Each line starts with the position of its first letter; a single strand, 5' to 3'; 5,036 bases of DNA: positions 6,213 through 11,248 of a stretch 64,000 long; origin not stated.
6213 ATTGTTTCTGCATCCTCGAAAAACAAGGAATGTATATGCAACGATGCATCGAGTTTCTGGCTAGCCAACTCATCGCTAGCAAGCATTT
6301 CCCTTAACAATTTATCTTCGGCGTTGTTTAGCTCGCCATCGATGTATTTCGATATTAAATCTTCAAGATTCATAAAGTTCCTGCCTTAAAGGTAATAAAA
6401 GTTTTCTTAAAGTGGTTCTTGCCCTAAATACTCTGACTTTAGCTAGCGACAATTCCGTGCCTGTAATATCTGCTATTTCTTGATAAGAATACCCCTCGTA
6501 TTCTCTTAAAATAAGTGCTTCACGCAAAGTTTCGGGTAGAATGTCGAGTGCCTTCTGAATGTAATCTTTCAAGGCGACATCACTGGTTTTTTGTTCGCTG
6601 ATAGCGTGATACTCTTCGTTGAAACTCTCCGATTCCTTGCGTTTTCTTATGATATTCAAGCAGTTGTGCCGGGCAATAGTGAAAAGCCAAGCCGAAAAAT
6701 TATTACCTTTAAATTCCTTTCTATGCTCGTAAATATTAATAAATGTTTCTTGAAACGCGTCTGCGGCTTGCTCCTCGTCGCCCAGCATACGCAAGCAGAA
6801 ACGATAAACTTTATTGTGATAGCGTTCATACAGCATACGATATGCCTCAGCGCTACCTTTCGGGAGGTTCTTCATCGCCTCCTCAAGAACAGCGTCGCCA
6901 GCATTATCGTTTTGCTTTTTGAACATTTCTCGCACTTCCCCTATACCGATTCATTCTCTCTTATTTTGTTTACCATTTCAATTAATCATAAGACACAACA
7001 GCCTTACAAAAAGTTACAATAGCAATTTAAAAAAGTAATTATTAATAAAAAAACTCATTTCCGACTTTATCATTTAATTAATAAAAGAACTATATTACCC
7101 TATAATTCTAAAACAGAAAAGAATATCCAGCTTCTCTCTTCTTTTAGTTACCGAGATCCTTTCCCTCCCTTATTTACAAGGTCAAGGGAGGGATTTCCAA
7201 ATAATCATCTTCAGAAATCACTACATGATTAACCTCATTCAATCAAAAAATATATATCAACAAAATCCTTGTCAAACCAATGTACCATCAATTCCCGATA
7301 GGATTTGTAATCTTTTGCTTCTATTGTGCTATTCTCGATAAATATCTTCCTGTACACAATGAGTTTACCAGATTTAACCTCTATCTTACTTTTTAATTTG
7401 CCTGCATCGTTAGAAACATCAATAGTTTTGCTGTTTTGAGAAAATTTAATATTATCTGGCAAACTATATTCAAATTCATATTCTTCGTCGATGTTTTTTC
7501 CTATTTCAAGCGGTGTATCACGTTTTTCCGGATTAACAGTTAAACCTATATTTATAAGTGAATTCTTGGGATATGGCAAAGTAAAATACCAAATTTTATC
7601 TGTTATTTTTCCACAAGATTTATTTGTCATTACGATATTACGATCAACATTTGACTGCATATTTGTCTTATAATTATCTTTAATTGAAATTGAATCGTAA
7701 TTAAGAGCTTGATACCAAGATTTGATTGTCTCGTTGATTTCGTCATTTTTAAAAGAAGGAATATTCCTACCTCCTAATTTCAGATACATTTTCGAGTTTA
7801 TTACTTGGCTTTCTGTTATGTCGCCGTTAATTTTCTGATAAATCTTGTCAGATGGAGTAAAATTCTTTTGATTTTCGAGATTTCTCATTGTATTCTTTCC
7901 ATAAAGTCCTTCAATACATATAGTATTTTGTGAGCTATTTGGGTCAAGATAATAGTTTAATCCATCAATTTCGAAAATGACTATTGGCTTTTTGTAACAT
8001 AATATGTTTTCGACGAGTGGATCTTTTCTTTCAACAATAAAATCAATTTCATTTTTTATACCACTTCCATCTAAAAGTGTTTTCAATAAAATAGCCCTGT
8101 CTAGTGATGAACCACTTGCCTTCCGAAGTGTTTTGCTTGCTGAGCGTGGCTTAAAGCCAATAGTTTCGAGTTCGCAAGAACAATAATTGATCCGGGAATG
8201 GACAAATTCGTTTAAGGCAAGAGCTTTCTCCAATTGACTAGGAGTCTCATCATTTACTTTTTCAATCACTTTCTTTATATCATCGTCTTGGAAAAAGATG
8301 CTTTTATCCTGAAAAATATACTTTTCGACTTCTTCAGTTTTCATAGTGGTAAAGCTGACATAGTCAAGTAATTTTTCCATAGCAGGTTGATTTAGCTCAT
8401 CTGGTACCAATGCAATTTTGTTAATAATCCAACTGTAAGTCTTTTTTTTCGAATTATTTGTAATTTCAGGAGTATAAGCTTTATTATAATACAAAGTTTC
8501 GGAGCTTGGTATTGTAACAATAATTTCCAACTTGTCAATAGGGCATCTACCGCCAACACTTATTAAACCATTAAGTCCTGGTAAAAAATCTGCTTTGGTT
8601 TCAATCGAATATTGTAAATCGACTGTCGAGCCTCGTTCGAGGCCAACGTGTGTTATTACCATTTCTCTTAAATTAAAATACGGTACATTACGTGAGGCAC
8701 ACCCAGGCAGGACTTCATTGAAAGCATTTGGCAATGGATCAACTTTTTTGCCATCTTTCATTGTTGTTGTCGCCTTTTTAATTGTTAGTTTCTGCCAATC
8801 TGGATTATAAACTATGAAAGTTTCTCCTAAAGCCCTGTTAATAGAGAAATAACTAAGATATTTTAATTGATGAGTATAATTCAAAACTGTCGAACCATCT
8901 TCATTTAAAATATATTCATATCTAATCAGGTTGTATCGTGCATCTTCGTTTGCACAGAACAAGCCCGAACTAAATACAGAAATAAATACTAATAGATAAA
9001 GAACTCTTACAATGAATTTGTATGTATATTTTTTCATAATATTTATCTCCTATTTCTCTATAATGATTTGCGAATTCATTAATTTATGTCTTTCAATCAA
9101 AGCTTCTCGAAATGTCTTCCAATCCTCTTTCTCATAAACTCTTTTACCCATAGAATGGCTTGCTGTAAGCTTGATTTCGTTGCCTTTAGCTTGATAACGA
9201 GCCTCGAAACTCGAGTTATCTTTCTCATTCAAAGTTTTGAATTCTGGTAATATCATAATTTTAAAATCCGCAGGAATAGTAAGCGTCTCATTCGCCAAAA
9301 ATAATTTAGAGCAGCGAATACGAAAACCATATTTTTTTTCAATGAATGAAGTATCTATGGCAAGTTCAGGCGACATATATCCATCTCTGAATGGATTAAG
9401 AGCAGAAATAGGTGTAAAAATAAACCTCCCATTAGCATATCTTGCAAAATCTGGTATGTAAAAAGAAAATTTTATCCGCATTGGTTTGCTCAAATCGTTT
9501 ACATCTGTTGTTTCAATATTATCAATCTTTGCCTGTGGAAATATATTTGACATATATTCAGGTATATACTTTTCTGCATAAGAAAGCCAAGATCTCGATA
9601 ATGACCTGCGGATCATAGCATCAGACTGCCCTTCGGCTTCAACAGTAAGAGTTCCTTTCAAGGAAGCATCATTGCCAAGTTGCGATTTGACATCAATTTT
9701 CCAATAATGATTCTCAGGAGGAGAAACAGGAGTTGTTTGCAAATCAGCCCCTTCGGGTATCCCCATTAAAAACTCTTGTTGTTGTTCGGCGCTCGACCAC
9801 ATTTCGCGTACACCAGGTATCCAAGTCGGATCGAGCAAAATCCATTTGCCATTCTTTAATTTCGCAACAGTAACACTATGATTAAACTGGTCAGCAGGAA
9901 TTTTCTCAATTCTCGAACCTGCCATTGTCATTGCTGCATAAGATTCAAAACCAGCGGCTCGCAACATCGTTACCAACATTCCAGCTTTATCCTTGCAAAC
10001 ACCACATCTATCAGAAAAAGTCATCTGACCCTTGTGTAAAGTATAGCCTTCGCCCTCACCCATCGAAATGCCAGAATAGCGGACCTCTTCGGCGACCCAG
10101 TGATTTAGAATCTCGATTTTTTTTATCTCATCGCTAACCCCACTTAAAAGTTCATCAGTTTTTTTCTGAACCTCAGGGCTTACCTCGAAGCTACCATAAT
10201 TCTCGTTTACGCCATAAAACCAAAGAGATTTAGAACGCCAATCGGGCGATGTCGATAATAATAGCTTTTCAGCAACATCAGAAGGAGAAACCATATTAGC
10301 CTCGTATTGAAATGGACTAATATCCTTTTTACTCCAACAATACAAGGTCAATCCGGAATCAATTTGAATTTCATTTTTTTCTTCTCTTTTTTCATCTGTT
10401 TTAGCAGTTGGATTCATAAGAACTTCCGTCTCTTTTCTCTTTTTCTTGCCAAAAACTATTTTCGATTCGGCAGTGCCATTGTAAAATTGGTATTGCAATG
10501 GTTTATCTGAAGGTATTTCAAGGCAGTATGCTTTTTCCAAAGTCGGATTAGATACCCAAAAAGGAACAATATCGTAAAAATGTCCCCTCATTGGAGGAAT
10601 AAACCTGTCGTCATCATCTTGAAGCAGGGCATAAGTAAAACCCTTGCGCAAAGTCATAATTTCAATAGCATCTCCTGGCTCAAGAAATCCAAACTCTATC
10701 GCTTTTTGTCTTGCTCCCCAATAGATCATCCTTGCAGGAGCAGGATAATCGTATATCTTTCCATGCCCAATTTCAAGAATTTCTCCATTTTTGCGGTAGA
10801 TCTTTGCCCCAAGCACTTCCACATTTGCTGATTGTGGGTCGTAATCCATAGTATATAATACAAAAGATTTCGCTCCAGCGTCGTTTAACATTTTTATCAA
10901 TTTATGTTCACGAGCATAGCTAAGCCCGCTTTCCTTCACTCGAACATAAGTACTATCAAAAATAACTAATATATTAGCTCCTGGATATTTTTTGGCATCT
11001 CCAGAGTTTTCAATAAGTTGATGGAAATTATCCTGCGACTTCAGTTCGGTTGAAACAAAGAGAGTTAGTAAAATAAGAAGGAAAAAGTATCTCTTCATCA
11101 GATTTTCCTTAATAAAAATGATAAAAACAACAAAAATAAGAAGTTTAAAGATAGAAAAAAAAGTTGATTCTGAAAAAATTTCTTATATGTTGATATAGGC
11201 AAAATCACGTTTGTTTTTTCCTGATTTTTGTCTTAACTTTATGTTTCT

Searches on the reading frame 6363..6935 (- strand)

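Call 36: search_protein_families(library=pfam, proteins=[window:6363-6935:-], max_evalue=0.0001)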
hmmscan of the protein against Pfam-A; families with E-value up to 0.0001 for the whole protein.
window:6363-6935:- (190 aa): 3 families
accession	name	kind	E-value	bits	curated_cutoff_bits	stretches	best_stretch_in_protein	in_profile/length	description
PF04542.20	Sigma70_r2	-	9.1e-20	70.7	24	1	35-100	1-69/71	Sigma-70 region 2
PF08281.18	Sigma70_r4_2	-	9.9e-16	57.6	25.7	1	124-176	2-54/54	Sigma-70, region 4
PF04545.22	Sigma70_r4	-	3.4e-07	30.1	24.1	1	129-178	1-50/50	Sigma-70, region 4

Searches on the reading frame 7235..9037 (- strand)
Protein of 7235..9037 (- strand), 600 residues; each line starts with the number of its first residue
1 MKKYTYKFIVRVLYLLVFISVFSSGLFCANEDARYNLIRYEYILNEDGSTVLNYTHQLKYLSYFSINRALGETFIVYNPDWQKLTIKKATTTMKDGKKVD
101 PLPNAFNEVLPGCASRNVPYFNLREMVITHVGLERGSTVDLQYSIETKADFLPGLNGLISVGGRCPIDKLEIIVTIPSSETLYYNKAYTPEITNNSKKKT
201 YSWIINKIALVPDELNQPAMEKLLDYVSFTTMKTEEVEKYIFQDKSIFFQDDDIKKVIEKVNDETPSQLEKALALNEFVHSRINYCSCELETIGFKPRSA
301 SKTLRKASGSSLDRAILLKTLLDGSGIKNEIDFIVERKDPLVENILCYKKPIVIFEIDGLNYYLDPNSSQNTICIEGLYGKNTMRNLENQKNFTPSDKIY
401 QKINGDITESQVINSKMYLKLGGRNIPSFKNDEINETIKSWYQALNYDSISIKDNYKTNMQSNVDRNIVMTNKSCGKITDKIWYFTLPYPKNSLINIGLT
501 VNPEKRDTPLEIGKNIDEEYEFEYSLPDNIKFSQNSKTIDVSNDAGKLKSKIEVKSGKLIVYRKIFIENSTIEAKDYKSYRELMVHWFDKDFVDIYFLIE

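Call 36: search_protein_families(library=pfam, proteins=[window:7235-9037:-], max_evalue=0.0001)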
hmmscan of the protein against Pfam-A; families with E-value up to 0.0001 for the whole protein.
window:7235-9037:- (600 aa): 2 families
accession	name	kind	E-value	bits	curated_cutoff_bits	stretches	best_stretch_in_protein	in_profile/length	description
PF12969.12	DUF3857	-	2.2e-21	77.1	24.6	1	47-209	2-167/170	Domain of Unknown Function with PDB structure (DUF3857)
PF12970.12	DUF3858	-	6.6e-16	58.9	27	1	486-596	5-115/116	Domain of Unknown Function with PDB structure (DUF3858)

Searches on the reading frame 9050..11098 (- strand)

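Call 36: search_protein_families(library=pfam, proteins=[window:9050-11098:-], max_evalue=0.0001)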
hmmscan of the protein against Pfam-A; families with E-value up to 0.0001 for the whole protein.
window:9050-11098:- (682 aa): 2 families
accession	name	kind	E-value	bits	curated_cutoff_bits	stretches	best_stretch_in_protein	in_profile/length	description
PF12969.12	DUF3857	-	2.6e-30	106.1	24.6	1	58-230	3-165/170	Domain of Unknown Function with PDB structure (DUF3857)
PF01841.26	Transglut_core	-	1.4e-10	41.8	23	1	314-424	4-108/108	Transglutaminase-like superfamily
